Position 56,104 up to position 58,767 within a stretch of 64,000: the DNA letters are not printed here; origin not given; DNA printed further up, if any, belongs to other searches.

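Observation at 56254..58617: Autotransporter-like architecture in a T9SS organism: adhesin-type N-domain plus C-terminal beta-barrel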

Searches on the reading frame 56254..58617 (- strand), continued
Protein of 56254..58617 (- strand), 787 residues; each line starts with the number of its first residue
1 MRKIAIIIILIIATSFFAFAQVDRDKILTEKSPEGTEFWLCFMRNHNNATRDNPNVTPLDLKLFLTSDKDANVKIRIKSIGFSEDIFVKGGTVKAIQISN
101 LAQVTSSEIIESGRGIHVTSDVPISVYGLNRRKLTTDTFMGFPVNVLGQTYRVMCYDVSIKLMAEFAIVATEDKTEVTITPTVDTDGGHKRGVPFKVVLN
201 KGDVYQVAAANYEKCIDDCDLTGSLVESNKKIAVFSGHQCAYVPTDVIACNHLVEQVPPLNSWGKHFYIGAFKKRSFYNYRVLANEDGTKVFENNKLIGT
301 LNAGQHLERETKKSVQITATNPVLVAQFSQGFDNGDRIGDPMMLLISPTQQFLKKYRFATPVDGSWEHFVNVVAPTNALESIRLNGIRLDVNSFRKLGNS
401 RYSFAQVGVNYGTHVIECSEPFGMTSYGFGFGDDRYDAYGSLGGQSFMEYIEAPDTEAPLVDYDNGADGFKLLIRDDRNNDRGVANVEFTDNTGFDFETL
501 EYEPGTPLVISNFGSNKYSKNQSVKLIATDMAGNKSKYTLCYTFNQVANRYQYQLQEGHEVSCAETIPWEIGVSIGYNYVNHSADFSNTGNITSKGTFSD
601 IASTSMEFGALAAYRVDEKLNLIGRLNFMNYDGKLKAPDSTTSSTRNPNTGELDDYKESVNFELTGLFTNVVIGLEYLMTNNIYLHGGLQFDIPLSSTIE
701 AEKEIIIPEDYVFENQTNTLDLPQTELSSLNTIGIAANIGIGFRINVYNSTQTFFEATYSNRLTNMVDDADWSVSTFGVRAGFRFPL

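Call 21: search_protein_families(library=pfam, proteins=[L001:3851-5110:+, L001:5183-6004:+], max_evalue=0.1)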
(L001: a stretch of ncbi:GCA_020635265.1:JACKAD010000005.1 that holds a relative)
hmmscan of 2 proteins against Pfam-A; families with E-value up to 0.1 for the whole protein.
L001:3851-5110:+ (419 aa): 1 family
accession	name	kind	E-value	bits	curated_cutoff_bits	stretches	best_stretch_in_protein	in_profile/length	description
PF24647.1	Phage_blade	-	0.057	13.9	27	0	93-117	30-54/60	Phage blade protein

L001:5183-6004:+ (273 aa): 2 families
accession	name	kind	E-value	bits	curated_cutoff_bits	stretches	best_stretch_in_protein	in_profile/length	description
PF18962.6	Por_Secre_tail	-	0.0055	17.4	27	0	242-271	46-75/75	Secretion system C-terminal sorting domain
PF01147.22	Crust_neurohorm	-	0.059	13.7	25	0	191-216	19-44/67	Crustacean CHH/MIH/GIH neurohormone family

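Call 22: search_protein_families(library=ncbifam, proteins=[L001:3851-5110:+, L001:5183-6004:+], max_evalue=0.1)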
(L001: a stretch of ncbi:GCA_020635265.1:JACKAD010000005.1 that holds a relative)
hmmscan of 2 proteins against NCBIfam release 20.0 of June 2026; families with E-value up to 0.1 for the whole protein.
L001:3851-5110:+ (419 aa): 1 family
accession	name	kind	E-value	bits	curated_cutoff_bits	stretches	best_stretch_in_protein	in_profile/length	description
NF004613.0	PRK05945.1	equivalog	0.097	11.2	824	0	181-246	155-218/575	succinate dehydrogenase/fumarate reductase flavoprotein subunit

L001:5183-6004:+ (273 aa): 1 family
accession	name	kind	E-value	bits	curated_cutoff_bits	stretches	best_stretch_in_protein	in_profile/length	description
TIGR04183.1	Por_Secre_tail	domain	6e-06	26.1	23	1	243-271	43-71/72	T9SS type A sorting domain-containing protein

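Call 23: find_encoding_contigs(protein=P0028, flank=6000, max_places=1)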
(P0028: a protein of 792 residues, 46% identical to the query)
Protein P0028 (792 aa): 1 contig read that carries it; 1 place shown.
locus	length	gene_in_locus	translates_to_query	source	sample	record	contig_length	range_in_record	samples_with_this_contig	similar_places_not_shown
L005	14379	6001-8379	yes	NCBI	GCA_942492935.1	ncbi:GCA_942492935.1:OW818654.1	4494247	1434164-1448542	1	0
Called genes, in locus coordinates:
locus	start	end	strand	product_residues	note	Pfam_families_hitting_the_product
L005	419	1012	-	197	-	PF21176:RecR_HhH, PF02132:RecR_ZnF, PF13662:Toprim_4, PF01751:Toprim, PF21175:RecR_C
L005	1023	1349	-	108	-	PF02575:YbaB_DNA_bd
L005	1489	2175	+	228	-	PF04012:PspA_IM30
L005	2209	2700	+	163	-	PF10722:YbjN (weak), PF22550:CesT_Tir_1 (weak), PF22551:TY-Chap1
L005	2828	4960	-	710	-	PF00771:FHIPEP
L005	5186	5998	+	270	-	-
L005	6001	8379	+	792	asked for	PF17517:IgGFc_binding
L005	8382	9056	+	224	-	PF03379:CcmB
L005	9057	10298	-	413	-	PF00158:Sigma54_activat, PF14532:Sigma54_activ_2, PF00004:AAA (weak), PF25601:AAA_lid_14, PF02954:HTH_8, PF18024:HTH_50 (faint)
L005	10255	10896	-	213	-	PF00581:Rhodanese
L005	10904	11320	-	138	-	PF00226:DnaJ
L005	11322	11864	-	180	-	PF18306:LDcluster4, PF03641:Lysine_decarbox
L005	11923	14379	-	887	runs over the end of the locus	PF01734:Patatin, PF01103:Omp85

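Call 24: find_encoding_contigs(protein=P0032, flank=6000, max_places=1)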
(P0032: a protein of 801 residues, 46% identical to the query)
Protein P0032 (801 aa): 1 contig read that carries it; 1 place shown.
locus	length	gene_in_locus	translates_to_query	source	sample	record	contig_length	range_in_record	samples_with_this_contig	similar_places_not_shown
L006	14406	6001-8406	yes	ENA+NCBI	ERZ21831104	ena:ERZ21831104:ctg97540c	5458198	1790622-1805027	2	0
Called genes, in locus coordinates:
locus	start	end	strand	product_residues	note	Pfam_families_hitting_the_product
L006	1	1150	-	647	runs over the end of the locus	PF14849:YidC_periplas, PF02096:60KD_IMP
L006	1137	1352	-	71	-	PF01809:YidD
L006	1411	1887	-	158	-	PF00825:Ribonuclease_P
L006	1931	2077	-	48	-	PF00468:Ribosomal_L34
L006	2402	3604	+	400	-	PF00072:Response_reg, PF13487:HD_5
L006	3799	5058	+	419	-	-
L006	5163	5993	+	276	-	-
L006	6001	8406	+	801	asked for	PF17517:IgGFc_binding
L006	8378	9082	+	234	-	PF03379:CcmB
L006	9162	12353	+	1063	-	PF00989:PAS, PF13426:PAS_9, PF01590:GAF, PF08448:PAS_4, PF01590:GAF, PF13185:GAF_2, PF00512:HisKA, PF02518:HATPase_c, +6 more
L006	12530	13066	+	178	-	PF14512:TM1586_NiRdase (faint), PF00881:Nitroreductase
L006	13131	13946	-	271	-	PF03437:BtpA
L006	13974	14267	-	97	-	-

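Call 25: predict_structure(alignment_id=A1)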
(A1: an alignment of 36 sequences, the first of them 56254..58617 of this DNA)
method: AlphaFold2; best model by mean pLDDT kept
length: 787 residues; sequences in the alignment: 36
mean_pLDDT: 83.0   pTM: 0.67
mean pLDDT of the five models: 83.0, 81.7, 81.2, 79.7, 79.1
residues with pLDDT >= 90: 317; 70-90: 333; 50-70: 115; < 50: 22
segments of 3 or more residues with pLDDT < 50: 20-28, 241-251
pLDDT, mean of each block of 10 residues (from residue 1): 87 72 47 85 68 62 87 95 92 85 88 95 87 68 89 73 82 97 90 96 92 66 94 81 42 75 82 72 93 91 91 86 82 56 70 75 68 88 92 83 84 83 67 54 55 77 82 86 90 87 89 76 92 93 76 86 73 95 91 90 93 88 94 89 83 89 90 93 92 91 89 88 89 93 83 93 92 94 88
secondary structure, 60 per line:
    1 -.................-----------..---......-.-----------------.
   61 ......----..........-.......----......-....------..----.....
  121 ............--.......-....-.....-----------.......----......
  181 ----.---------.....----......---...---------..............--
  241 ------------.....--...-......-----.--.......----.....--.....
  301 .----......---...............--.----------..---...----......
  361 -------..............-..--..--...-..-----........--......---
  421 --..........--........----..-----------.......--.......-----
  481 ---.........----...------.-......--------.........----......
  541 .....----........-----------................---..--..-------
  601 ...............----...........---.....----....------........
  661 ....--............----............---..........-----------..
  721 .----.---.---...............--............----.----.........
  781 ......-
elements in order (helices of 4 or more, strands of 3 or more residues): H2-18 E35-40 E60-66 E71-77 E82-88 E93-98 E116-132 E135-141 E148-152 E164-170 E175-180 E195-199 E204-209 E225-238 E253-257 E264-269 E278-284 E289-293 E296-301 E306-311 E315-329 E355-360 E368-375 H376-381 E402-409 E412-417 E423-432 E435-442 E460-466 E469-475 E484-492 E497-499 E508-513 E522-530 E535-545 E550-557 E569-584 E601-615 E620-630 E634-638 E643-646 E653-664 E667-678 E683-694 E698-707 E719-721 E734-748 E751-762 E772-786

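Call 29: search_protein_families(library=pfam, alignment_id=A1, max_evalue=0.01)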
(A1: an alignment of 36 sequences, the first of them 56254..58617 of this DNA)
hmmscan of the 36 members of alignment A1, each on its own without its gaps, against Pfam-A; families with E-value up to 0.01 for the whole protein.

A. member 1, window:56254-58617:- (787 aa): 1 family
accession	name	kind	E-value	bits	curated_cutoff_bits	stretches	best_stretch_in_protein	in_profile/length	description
PF17517.7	IgGFc_binding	-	5.7e-79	265.9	25.6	1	137-428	1-297/297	IgGFc binding protein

B. families by the number of members that match (of 36 scanned): 3 families
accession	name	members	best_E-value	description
PF17517.7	IgGFc_binding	36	2.6e-80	IgGFc binding protein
PF13568.12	OMP_b-brl_2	14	9.8e-08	Outer membrane protein beta-barrel domain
PF13505.12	OMP_b-brl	3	2.9e-06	Outer membrane protein beta-barrel domain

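Call 32: fold_search(model_id=the predicted structure, library=pdb)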
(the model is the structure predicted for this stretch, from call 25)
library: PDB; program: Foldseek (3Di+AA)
matches with E <= 10: 881; with E <= 0.001: 36
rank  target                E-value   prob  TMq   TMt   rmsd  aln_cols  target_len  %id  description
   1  3qrc_B                2.0e-06  1.00  0.14  0.60   7.6       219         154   13  The crystal structure of Ail, the attachment invasion locus protein of Yersinia pestis, in complex with the heparin an (released 2011-11-23)
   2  9fzc_A                2.5e-06  1.00  0.16  0.56   6.7       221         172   12  Structure of OmpA-short in complex with nanobody Nb01 (released 2024-07-17)
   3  3qrc_A                2.6e-06  1.00  0.14  0.60   7.6       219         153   13  The crystal structure of Ail, the attachment invasion locus protein of Yersinia pestis, in complex with the heparin an (released 2011-11-23)
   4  9fzd_A                4.5e-06  1.00  0.16  0.48   7.6       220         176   11  Structure of OmpA-long in complex with nanobody Nb39 (released 2024-07-17)
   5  3qra                  6.3e-06  1.00  0.15  0.62   8.7       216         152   15  The crystal structure of Ail, the attachment invasion locus protein of Yersinia pestis (released 2011-11-23)
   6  9a2m_MODEL_1_A        2.2e-05  1.00  0.15  0.29   8.6       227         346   11  Model of E. coli OmpA by in-cell photo-crosslinking MS and deep learning (released 2023-02-24)
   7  6eus_A                2.7e-05  0.97  0.10  0.20  35.8       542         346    9  Crystal structure of the outer membrane channel DcaP of Acinetobacter baumannii (released 2018-11-14)
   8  3bry_A                3.1e-05  0.98  0.13  0.21  36.9       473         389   11  Crystal structure of the Ralstonia pickettii toluene transporter TbuX (released 2008-06-10)
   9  2m06_MODEL_1_A        4.2e-05  1.00  0.12  0.47  10.5       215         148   12  NMR structure of OmpX in phopspholipid nanodiscs (released 2012-12-12)
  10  1qj9                  4.8e-05  1.00  0.13  0.50   8.2       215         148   11  CRYSTAL STRUCTURE OF THE OUTER MEMBRANE PROTEIN OMPX FROM ESCHERICHIA COLI (released 1999-10-06)
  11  2x56                  4.8e-05  1.00  0.13  0.28  36.1       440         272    9  Yersinia Pestis Plasminogen Activator Pla (Native) (released 2010-07-28)
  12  6z34                  5.8e-05  0.98  0.11  0.19  34.1       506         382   10  CymD monoaromatic hydrocarbon channel (released 2020-11-04)
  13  2r4p_A                1.4e-04  0.57  0.09  0.13  39.5       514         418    8  Crystal structure of the long-chain fatty acid transporter FadL mutant G212E (released 2008-09-16)
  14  3dwo                  1.8e-04  0.51  0.08  0.13  37.7       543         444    8  Crystal structure of a Pseudomonas aeruginosa FadL homologue (released 2008-12-16)
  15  7xw0_B                2.0e-04  0.99  0.13  0.30  34.2       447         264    7  Crystal structure of pOmpT (released 2023-05-31)
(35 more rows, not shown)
